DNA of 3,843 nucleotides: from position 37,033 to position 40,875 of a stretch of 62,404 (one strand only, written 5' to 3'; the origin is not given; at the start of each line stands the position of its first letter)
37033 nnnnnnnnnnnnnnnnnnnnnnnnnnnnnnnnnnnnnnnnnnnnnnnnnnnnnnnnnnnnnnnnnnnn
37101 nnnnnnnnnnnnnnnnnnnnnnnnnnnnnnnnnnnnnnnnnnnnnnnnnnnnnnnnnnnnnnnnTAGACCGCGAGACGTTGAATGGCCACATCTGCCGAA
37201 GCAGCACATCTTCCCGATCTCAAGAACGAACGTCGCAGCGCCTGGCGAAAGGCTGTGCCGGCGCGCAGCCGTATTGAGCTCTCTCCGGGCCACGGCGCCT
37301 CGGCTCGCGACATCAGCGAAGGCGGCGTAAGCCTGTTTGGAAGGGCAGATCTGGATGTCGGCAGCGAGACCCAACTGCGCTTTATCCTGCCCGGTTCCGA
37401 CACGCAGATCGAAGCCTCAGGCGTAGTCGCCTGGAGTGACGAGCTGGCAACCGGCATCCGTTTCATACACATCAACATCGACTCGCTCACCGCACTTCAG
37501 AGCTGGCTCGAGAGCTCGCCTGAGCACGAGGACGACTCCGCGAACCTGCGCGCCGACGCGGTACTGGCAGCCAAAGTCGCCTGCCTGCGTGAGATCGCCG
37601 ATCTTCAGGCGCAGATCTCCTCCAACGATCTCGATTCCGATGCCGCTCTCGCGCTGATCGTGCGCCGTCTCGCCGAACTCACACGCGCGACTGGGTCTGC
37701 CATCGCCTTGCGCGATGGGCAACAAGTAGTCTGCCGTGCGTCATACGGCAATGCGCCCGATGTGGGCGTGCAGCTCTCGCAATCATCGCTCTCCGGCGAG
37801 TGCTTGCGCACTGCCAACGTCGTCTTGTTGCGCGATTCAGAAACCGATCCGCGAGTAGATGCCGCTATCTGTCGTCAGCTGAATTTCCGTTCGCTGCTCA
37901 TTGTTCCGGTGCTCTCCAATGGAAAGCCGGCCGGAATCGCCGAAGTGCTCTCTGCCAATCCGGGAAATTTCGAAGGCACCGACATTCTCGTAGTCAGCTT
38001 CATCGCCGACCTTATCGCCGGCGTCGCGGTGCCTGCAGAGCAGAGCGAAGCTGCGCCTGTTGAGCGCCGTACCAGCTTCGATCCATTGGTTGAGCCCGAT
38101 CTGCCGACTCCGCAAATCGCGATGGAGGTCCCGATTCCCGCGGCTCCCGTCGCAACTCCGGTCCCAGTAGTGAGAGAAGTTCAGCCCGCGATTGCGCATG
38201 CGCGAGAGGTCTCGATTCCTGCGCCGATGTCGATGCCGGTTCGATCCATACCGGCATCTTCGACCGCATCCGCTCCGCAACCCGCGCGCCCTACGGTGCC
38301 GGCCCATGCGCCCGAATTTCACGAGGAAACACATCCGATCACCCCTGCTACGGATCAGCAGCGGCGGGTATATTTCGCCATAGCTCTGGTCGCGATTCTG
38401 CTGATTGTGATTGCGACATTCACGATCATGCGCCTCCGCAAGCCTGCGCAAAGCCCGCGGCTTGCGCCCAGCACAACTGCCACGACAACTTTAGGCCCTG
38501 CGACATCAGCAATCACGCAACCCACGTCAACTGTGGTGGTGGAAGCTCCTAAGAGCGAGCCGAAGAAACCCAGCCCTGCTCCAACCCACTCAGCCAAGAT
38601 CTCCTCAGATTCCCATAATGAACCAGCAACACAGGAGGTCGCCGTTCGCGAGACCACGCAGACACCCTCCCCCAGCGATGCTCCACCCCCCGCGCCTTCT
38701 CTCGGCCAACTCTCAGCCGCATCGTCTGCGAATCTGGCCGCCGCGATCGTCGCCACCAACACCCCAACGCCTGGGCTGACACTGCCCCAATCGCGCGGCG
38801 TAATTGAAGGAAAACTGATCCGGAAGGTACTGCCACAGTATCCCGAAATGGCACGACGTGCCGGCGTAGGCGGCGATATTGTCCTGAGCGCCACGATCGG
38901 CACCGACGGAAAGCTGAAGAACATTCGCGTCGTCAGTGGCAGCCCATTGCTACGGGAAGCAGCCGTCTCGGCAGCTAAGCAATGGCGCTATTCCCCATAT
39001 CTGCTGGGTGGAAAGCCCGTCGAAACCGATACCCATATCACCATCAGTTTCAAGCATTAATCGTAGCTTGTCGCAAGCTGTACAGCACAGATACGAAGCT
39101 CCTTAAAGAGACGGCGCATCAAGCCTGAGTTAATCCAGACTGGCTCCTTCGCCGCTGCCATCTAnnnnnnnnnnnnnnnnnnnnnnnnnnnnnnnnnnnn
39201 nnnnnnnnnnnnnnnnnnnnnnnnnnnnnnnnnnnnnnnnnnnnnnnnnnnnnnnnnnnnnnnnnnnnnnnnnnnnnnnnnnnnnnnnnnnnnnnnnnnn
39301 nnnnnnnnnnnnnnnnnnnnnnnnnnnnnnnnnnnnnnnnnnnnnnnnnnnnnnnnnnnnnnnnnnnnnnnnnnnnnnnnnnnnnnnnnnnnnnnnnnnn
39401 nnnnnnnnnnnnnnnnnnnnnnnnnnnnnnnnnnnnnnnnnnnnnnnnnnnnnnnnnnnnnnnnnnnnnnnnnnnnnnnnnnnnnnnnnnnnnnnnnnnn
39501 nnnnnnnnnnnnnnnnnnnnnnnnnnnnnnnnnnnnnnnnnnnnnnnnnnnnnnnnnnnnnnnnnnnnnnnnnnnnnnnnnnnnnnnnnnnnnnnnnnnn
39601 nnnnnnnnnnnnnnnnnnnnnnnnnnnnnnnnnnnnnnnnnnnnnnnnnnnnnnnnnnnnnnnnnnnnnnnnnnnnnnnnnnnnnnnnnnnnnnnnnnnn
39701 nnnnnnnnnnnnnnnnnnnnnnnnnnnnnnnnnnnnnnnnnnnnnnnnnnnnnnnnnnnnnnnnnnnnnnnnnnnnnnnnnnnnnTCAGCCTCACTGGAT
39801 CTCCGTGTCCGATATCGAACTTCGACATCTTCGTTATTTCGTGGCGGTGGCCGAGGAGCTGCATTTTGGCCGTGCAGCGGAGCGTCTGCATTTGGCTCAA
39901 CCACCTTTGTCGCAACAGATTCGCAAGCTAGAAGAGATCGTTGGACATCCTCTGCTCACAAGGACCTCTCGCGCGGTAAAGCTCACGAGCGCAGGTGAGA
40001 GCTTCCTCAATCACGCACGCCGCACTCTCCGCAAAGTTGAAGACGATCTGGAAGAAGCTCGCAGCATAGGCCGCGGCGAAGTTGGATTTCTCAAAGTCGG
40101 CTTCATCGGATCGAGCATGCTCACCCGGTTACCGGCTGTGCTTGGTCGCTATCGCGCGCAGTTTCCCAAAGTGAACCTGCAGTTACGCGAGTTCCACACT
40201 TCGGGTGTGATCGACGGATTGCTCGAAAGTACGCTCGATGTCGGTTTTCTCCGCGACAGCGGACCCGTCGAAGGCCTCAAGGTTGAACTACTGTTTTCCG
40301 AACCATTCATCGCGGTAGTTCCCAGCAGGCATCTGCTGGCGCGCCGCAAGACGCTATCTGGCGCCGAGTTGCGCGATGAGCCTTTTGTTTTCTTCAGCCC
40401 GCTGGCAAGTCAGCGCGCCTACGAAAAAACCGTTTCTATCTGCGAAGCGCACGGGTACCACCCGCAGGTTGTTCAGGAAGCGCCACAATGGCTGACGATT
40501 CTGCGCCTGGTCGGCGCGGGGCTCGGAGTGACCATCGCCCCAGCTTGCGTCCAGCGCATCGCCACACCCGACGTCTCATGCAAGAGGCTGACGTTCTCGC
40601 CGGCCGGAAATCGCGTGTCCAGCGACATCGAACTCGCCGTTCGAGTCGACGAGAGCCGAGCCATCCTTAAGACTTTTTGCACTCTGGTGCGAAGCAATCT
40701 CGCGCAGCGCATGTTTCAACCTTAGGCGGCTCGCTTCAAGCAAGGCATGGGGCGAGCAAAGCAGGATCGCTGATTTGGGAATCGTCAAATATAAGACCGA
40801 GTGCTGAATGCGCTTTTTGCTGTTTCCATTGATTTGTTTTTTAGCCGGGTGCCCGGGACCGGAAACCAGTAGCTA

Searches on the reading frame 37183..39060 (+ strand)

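Call 16: search_protein_families(library=pfam, proteins=[window:37183-39060:+], max_evalue=0.001)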
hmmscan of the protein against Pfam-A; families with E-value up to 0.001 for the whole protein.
window:37183-39060:+ (625 aa): 4 families
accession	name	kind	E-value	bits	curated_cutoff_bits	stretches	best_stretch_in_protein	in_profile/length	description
PF03544.19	TonB_C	-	1.4e-19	70.7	24.6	1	551-624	3-78/79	Gram-negative bacterial TonB protein C-terminal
PF13185.12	GAF_2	-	4.8e-14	53.2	28.6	1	150-279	2-132/136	GAF domain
PF07238.19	PilZ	-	4e-12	46.8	22.5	1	16-110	1-101/102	PilZ domain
PF01590.32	GAF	-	2.4e-10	41.5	22.4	1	153-279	3-130/133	GAF domain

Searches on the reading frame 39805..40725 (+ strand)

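Call 52: search_protein_families(library=pfam, proteins=[window:39805-40725:+], max_evalue=0.0001)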
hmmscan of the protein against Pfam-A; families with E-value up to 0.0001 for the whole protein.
window:39805-40725:+ (306 aa): 2 families
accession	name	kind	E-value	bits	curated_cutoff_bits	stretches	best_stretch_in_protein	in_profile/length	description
PF03466.25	LysR_substrate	-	6e-39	134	28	1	91-298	3-207/209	LysR substrate binding domain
PF00126.33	HTH_1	-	3.2e-24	85.1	26.6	1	6-65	1-60/60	Bacterial regulatory helix-turn-helix protein, lysR family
